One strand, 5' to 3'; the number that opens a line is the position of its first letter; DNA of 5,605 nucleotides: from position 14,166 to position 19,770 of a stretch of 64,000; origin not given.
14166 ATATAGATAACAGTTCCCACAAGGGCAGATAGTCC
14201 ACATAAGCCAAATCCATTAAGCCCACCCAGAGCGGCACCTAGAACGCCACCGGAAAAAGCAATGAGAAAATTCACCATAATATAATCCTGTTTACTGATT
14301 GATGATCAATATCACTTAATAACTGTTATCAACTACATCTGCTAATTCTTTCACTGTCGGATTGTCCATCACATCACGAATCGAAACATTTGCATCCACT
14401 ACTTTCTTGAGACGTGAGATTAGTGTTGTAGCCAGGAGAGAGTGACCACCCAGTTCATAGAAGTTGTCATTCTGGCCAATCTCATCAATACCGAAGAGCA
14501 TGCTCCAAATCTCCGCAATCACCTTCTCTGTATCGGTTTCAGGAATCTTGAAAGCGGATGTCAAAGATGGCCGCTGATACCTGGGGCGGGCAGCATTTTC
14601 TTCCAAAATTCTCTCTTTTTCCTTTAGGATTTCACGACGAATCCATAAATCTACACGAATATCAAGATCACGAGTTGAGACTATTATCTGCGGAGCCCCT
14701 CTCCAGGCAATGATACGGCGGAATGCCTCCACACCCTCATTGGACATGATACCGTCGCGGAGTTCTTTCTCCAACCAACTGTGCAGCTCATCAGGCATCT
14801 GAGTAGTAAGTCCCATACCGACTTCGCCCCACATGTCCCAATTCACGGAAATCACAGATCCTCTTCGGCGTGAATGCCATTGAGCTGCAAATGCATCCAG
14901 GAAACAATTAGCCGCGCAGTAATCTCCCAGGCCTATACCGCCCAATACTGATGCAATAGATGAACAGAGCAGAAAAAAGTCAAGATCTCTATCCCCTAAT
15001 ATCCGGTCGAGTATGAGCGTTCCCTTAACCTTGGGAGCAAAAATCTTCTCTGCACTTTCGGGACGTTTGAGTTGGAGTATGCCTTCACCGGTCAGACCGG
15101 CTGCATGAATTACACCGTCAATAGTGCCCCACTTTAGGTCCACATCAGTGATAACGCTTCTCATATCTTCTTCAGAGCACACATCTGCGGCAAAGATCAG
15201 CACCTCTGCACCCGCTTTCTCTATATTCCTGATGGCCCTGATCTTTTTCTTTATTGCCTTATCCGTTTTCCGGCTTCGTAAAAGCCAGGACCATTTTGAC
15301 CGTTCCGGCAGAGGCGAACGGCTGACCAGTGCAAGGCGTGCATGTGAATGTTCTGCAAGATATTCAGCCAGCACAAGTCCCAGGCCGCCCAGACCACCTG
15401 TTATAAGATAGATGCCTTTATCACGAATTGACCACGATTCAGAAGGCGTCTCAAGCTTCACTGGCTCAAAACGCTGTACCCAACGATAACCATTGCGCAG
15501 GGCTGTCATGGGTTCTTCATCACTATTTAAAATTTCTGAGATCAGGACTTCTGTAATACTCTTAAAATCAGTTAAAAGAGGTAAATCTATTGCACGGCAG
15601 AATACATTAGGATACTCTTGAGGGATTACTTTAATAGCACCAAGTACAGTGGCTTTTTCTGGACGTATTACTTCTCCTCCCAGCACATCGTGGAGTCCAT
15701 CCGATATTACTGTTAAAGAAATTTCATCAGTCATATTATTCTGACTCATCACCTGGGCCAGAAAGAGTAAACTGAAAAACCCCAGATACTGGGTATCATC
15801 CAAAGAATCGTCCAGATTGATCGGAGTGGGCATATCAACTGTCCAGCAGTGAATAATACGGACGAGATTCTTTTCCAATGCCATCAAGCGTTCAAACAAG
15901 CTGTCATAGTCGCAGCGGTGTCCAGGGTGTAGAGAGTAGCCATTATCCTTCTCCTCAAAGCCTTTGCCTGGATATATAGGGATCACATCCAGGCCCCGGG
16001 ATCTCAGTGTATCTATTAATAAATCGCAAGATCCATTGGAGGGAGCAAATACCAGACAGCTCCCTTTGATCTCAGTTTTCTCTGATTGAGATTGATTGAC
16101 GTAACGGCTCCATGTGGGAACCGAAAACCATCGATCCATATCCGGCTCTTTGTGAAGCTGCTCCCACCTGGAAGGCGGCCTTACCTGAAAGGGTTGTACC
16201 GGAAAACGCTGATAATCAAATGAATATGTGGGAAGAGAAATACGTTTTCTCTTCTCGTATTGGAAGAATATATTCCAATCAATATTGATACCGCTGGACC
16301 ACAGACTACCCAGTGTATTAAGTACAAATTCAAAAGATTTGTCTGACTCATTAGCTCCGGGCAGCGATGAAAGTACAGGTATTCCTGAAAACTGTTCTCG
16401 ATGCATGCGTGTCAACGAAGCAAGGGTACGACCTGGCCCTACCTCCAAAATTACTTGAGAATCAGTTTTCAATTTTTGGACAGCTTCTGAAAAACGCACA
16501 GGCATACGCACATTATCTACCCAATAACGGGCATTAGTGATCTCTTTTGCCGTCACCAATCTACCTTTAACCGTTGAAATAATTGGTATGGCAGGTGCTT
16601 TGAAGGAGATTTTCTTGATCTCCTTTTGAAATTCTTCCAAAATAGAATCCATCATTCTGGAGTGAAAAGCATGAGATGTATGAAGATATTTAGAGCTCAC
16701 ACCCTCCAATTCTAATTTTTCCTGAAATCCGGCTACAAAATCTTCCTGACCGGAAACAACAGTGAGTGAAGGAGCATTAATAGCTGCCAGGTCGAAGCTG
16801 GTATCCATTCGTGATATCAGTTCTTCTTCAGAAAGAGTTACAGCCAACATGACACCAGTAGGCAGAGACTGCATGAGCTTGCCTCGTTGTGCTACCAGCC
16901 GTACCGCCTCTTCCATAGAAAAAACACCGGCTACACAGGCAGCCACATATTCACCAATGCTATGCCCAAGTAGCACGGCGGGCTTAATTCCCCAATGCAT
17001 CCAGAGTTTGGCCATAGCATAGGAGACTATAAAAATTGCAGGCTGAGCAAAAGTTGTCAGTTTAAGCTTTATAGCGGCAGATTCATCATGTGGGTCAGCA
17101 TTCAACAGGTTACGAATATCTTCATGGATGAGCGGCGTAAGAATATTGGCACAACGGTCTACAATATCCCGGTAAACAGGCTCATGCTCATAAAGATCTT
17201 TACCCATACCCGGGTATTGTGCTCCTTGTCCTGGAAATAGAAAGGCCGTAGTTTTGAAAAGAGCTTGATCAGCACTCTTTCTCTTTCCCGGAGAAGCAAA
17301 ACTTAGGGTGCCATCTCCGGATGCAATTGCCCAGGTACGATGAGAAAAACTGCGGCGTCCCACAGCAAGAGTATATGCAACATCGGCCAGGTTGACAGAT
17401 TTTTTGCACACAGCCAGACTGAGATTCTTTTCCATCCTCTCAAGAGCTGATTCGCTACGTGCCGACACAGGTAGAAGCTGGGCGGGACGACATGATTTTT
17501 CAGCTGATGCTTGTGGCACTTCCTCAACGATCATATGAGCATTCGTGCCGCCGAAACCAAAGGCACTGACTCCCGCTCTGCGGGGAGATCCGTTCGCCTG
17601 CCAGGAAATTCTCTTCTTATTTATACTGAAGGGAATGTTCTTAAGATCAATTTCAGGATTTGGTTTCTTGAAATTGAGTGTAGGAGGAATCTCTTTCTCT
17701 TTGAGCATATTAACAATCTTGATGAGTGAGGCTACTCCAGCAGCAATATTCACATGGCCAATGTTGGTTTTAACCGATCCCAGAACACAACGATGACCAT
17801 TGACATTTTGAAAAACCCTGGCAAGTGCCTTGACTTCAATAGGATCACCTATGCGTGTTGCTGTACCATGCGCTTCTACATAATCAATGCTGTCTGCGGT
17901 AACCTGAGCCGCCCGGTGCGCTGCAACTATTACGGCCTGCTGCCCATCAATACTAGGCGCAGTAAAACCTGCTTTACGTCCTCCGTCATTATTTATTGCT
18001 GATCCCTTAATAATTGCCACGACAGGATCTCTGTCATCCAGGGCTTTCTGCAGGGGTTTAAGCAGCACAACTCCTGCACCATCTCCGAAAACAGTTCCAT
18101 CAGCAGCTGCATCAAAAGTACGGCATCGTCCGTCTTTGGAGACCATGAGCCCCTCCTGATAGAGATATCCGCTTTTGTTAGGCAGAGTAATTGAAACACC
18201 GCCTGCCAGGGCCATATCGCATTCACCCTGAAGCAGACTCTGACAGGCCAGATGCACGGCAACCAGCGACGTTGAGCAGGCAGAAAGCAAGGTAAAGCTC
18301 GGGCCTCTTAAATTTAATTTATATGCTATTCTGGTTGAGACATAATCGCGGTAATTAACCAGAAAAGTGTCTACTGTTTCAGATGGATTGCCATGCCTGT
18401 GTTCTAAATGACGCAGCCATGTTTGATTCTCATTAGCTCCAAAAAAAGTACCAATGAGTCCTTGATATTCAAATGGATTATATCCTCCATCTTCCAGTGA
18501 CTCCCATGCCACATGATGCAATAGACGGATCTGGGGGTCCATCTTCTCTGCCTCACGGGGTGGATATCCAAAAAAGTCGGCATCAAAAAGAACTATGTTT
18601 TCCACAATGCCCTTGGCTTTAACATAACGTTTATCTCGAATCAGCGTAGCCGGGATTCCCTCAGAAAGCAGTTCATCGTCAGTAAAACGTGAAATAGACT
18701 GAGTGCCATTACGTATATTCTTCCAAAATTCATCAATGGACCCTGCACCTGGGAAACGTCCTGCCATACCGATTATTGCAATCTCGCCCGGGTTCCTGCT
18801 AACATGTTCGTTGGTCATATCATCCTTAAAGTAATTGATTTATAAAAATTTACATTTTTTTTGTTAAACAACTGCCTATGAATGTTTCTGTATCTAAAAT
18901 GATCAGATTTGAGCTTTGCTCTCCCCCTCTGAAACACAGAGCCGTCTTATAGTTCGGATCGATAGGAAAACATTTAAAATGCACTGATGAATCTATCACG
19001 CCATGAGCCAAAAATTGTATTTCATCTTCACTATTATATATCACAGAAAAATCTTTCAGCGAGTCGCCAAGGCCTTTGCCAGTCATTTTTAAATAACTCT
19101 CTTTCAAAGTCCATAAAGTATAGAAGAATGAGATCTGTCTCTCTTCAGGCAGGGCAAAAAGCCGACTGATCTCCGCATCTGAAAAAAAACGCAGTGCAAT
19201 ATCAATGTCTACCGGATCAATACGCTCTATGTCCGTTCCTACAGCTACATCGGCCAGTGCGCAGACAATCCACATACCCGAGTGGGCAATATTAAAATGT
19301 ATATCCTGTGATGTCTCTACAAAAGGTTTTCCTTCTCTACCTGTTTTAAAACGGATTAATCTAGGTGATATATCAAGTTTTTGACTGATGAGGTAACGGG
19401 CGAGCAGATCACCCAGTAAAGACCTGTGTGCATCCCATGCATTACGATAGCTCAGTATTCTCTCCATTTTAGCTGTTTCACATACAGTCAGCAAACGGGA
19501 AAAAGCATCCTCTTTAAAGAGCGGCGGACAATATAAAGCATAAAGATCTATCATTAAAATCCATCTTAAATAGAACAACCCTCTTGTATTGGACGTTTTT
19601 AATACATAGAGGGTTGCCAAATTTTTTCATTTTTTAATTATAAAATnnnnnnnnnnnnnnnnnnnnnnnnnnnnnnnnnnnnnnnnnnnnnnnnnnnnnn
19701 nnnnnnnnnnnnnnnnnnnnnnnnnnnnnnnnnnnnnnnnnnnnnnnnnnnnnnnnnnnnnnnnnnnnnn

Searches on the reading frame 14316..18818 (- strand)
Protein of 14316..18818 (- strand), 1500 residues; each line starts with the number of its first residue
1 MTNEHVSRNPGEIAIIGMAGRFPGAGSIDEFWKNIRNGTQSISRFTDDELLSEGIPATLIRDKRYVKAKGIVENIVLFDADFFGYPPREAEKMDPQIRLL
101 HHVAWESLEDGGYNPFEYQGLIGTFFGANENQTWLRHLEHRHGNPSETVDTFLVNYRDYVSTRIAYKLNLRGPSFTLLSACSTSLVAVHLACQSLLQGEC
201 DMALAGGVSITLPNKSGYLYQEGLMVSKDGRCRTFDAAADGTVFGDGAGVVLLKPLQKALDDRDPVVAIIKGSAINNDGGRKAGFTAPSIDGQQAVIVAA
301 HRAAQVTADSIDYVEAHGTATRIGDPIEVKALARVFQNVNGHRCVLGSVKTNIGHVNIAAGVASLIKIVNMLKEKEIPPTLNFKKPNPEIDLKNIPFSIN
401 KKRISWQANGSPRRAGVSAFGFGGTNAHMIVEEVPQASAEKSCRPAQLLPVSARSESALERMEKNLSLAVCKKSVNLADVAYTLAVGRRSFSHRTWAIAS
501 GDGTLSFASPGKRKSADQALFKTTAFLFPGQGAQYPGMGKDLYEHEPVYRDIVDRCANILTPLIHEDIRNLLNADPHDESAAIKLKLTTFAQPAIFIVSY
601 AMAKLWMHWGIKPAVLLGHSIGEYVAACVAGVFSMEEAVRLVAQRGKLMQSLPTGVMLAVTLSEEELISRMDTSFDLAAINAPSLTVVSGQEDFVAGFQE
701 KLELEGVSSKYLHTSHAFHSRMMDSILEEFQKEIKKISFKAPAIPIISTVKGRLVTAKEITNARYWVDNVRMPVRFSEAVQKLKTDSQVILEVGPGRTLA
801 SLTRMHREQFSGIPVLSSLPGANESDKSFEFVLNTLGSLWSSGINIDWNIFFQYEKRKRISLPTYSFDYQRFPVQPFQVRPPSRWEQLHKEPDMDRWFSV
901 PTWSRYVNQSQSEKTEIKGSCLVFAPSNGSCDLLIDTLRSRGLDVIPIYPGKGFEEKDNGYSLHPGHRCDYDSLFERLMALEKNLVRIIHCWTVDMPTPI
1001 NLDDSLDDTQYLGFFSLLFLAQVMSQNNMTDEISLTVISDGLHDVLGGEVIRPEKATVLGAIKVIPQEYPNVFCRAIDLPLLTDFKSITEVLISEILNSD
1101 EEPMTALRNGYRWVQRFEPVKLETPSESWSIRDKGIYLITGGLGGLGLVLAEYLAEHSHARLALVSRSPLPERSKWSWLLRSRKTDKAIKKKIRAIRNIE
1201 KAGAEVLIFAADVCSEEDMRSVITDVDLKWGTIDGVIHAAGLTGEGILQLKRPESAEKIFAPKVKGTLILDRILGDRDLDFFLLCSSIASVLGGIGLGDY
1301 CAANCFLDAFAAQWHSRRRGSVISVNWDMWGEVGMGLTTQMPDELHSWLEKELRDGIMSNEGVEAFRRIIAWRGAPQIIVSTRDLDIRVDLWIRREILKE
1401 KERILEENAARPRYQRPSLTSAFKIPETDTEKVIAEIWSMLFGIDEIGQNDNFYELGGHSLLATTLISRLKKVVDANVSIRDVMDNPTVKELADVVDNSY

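Call 11: search_protein_families(library=pfam, proteins=[window:14316-18818:-], max_evalue=0.001)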
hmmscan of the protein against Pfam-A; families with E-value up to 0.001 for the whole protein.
window:14316-18818:- (1500 aa): 12 families
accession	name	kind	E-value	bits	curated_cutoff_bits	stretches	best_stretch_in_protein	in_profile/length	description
PF00109.32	ketoacyl-synt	-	2.3e-73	247.4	20.8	1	12-259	3-252/252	Beta-ketoacyl synthase, N-terminal domain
PF00698.26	Acyl_transf_1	-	2.3e-57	195.4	32.7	1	526-826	2-298/319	Acyl transferase domain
PF08659.16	KR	-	2.7e-48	164.7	22.6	1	1135-1331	1-179/180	KR domain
PF02801.28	Ketoacyl-synt_C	-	1.3e-39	135.3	20.8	1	268-383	2-118/119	Beta-ketoacyl synthase, C-terminal domain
PF16197.11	KAsynt_C_assoc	-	1.3e-17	64.6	33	1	386-498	1-111/111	Ketoacyl-synthetase C-terminal extension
PF22621.2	CurL-like_PKS_C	-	2.2e-14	53.6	27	1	447-500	1-55/64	CurL-like, PKS C-terminal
PF00550.31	PP-binding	-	3.8e-13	49.9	20.8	1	1433-1495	2-66/67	Phosphopantetheine attachment site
PF21394.3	Beta-ketacyl_N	-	4e-12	46.5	26.9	1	921-1094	3-169/170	Beta-ketoacyl synthase-like, N-terminal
PF00106.31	adh_short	-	1.4e-08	34.9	26.6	1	1194-1327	39-176/195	short chain dehydrogenase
PF22336.2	RhiE-like_linker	-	4.3e-08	33.5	27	1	452-499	3-50/67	RhiE-like, KS-MAT linker domain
PF13561.12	adh_short_C2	-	3.6e-06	27.2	27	1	1196-1266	36-107/236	Enoyl-(Acyl carrier protein) reductase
PF00108.29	Thiolase_N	-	0.00088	19.2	26.4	0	171-208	75-112/260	Thiolase, N-terminal domain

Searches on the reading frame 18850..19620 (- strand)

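Call 80: search_protein_families(library=pfam, proteins=[window:18850-19620:-], max_evalue=0.0001)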
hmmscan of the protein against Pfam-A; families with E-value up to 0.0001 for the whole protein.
window:18850-19620:- (256 aa): 2 families
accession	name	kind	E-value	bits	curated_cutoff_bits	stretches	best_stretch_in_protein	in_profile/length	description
PF01648.25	ACPS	-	8.4e-18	64.9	25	1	126-229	1-111/111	4'-phosphopantetheinyl transferase superfamily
PF22624.1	AASDHPPT_N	-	3.6e-13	50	27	1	38-121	8-96/100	4'-phosphopantetheinyl transferase, N-terminal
